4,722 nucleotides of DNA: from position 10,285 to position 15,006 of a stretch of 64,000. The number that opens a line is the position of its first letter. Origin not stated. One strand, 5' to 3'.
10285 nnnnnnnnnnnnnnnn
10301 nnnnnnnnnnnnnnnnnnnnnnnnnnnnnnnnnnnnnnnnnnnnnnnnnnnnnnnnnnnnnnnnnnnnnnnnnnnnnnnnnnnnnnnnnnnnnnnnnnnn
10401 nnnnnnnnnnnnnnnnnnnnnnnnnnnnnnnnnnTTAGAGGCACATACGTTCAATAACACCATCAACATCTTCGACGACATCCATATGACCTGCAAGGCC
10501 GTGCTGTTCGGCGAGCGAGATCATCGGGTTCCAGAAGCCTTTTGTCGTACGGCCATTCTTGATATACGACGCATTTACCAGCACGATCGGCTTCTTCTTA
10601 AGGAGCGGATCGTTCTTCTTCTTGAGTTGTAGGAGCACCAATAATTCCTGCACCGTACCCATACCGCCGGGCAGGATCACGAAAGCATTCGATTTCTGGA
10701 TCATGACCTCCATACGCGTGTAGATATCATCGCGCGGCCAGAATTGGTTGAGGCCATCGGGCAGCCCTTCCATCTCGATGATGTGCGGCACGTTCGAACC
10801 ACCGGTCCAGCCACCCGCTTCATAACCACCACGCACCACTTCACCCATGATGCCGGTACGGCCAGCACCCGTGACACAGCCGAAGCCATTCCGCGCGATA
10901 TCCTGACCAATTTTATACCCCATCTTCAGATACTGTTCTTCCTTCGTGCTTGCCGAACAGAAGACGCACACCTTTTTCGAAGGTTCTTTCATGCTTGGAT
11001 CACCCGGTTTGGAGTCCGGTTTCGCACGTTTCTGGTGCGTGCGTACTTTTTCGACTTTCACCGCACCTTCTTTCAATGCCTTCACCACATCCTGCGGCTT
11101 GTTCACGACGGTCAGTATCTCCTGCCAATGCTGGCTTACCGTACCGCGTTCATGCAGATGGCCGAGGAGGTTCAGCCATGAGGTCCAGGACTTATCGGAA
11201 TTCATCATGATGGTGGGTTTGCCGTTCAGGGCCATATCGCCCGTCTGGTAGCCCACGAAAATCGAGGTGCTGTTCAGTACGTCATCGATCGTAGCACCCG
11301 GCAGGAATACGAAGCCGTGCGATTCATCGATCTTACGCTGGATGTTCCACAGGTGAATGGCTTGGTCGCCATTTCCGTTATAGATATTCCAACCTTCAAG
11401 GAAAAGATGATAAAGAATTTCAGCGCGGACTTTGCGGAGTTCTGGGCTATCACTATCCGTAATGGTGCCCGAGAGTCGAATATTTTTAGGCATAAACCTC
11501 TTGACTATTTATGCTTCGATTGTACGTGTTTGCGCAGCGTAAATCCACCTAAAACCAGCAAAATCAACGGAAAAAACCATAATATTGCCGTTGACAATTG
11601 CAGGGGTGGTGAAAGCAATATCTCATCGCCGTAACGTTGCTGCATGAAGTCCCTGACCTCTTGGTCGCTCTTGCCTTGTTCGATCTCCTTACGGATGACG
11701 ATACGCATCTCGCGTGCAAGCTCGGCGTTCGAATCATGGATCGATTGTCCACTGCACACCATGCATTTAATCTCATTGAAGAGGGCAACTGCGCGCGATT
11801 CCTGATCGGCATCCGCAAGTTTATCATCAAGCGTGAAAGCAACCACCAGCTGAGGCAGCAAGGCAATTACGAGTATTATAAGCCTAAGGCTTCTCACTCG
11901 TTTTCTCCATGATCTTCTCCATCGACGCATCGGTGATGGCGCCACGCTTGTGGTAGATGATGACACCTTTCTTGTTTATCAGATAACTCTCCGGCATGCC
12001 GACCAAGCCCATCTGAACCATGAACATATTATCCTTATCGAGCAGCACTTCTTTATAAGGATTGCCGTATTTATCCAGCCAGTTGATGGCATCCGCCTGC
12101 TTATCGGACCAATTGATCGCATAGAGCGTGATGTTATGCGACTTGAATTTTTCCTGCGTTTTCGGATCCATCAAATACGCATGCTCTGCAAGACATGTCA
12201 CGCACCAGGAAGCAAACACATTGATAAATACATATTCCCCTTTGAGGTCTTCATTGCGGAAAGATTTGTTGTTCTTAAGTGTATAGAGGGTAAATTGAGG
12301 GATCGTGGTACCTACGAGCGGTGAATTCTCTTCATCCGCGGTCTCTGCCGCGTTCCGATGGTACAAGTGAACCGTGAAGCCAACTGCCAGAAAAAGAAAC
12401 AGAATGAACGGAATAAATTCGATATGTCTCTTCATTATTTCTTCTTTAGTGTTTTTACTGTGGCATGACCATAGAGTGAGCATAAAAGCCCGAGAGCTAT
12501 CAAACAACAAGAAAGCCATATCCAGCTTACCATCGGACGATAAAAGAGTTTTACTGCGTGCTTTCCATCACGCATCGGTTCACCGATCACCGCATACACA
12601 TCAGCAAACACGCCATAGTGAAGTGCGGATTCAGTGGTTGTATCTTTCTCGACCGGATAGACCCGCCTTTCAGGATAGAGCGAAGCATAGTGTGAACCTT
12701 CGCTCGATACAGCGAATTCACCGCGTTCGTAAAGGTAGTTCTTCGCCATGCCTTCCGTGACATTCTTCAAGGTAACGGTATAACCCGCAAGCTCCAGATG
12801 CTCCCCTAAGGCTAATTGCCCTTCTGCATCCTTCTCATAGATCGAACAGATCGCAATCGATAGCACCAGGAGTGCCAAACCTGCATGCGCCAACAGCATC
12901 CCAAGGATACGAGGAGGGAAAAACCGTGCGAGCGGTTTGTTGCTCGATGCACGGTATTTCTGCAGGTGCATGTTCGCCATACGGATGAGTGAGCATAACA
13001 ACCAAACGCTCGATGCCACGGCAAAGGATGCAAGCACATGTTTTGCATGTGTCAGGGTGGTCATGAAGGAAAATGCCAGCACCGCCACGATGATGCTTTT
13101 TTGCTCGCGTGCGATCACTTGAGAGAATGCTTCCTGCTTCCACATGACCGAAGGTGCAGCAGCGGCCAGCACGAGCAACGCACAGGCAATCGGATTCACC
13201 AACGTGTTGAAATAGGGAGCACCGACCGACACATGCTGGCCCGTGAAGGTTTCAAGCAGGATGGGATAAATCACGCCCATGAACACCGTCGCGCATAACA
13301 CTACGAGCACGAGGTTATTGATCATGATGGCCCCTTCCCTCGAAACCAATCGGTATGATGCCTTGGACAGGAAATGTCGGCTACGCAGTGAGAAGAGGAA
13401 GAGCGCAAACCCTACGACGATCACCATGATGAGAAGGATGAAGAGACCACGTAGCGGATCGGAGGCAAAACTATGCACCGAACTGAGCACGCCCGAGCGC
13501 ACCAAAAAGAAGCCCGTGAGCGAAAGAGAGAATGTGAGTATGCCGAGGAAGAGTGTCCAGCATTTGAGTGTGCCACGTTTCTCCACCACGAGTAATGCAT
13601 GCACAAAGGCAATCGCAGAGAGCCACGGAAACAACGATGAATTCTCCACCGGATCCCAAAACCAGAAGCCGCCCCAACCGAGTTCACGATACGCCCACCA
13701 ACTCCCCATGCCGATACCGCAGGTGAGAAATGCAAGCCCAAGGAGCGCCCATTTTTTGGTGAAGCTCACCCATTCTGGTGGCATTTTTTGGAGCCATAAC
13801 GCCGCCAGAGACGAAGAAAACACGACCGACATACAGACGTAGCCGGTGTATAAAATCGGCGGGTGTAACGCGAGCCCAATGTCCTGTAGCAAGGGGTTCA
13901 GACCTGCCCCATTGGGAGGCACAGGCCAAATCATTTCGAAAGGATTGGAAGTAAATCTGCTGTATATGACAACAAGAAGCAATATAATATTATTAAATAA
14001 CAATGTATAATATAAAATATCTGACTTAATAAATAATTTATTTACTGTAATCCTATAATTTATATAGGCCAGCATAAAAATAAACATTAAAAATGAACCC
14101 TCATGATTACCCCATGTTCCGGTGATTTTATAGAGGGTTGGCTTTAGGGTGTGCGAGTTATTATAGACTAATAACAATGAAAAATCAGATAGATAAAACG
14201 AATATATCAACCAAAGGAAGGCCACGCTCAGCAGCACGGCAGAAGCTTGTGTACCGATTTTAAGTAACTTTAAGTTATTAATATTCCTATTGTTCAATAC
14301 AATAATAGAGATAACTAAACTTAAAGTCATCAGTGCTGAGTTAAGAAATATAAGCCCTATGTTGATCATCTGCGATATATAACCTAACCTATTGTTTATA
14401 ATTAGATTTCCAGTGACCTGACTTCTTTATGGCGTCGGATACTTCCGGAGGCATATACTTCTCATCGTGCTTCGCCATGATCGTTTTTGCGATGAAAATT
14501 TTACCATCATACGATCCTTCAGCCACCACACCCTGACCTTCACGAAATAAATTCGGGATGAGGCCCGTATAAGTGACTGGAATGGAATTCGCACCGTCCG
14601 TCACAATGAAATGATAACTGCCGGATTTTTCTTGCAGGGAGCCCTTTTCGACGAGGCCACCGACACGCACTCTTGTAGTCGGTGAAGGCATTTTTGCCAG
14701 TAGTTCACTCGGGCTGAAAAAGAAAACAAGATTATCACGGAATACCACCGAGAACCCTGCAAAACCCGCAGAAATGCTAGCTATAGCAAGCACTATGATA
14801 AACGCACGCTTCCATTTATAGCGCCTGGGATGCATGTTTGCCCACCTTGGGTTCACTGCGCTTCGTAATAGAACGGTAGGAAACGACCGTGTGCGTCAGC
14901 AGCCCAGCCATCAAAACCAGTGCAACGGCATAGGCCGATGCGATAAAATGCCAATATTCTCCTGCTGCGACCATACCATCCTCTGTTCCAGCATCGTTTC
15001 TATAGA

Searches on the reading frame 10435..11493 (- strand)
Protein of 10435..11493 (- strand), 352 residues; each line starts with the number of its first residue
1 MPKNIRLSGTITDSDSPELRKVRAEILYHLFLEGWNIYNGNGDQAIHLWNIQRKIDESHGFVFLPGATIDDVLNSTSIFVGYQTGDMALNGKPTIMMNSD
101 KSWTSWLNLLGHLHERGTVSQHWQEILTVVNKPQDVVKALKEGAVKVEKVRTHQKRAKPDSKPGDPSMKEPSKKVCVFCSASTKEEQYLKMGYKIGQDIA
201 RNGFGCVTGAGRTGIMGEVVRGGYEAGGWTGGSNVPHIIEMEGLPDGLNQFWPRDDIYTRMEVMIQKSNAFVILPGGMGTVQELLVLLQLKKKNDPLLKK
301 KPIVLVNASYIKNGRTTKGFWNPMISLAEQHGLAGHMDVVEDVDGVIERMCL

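Call 13: search_protein_families(library=pfam, proteins=[window:10435-11493:-], max_evalue=0.001)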
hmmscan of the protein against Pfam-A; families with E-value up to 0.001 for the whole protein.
window:10435-11493:- (352 aa): 2 families
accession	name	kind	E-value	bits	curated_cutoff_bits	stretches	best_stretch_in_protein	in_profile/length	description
PF03641.19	Lysine_decarbox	-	4.8e-24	85.5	27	2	216-328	1-101/131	Possible lysine decarboxylase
PF18306.6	LDcluster4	-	1.2e-11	44.9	26.3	1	174-293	3-119/151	SLOG cluster4 family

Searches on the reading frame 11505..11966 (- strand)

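Call 13: search_protein_families(library=pfam, proteins=[window:11505-11966:-], max_evalue=0.001)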
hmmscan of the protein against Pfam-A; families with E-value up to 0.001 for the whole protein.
window:11505-11966:- (153 aa): 1 family
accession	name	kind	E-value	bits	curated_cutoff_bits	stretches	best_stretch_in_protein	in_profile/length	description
PF03918.19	CcmH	-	5.7e-38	129.8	25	1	32-150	2-120/143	Cytochrome C biogenesis protein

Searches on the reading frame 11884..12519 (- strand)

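Call 13: search_protein_families(library=pfam, proteins=[window:11884-12519:-], max_evalue=0.001)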
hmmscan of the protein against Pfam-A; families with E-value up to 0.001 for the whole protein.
window:11884-12519:- (211 aa): 4 families
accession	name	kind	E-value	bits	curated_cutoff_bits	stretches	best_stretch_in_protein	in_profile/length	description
PF08534.16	Redoxin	-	2.1e-19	70.2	26.6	1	69-199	2-143/148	Redoxin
PF00578.27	AhpC-TSA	-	8e-14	52.1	26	1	69-189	1-123/124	AhpC/TSA family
PF13098.12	Thioredoxin_2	-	0.00059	20.6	27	0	93-203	4-103/104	Thioredoxin-like domain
PF13905.12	Thioredoxin_8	-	0.00088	20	27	0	94-185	1-92/94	Thioredoxin-like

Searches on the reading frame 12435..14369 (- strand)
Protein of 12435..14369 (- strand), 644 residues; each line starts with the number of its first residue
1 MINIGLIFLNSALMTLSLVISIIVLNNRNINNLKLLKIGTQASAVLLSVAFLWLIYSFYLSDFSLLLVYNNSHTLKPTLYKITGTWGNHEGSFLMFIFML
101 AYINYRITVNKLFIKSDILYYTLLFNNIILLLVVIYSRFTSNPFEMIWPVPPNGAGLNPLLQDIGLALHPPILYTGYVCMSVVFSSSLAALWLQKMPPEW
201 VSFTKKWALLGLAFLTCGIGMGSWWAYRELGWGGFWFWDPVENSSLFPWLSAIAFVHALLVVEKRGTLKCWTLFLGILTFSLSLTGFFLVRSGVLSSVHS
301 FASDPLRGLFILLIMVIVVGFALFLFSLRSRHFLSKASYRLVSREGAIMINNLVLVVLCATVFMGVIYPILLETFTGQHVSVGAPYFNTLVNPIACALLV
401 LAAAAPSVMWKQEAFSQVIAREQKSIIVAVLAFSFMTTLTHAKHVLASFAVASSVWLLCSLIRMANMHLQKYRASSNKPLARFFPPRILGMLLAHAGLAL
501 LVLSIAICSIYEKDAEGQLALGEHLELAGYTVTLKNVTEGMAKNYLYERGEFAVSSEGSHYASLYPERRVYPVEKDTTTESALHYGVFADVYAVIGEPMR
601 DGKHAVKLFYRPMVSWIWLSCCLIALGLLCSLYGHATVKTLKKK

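Call 13: search_protein_families(library=pfam, proteins=[window:12435-14369:-], max_evalue=0.001)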
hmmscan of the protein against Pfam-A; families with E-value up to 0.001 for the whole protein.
window:12435-14369:- (644 aa): 2 families
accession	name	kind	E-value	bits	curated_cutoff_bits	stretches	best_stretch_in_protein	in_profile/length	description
PF16327.10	CcmF_C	-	1.3e-84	284.6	28.7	1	312-633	1-321/323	Cytochrome c-type biogenesis protein CcmF C-terminal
PF01578.25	Cytochrom_C_asm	-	6.5e-35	121.1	29.9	1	86-292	1-206/212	Cytochrome C assembly protein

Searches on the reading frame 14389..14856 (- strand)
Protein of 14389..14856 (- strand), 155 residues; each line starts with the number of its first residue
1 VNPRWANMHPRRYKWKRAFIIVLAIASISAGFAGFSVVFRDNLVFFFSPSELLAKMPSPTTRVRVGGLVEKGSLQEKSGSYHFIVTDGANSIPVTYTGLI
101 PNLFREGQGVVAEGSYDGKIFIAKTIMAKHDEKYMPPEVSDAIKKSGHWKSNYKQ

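Call 13: search_protein_families(library=pfam, proteins=[window:14389-14856:-], max_evalue=0.001)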
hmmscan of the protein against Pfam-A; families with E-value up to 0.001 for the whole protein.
window:14389-14856:- (155 aa): 1 family
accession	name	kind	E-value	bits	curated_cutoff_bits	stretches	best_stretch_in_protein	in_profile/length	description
PF03100.22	CcmE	-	1.3e-31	109.3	24.6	1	44-137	2-99/99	CcmE domain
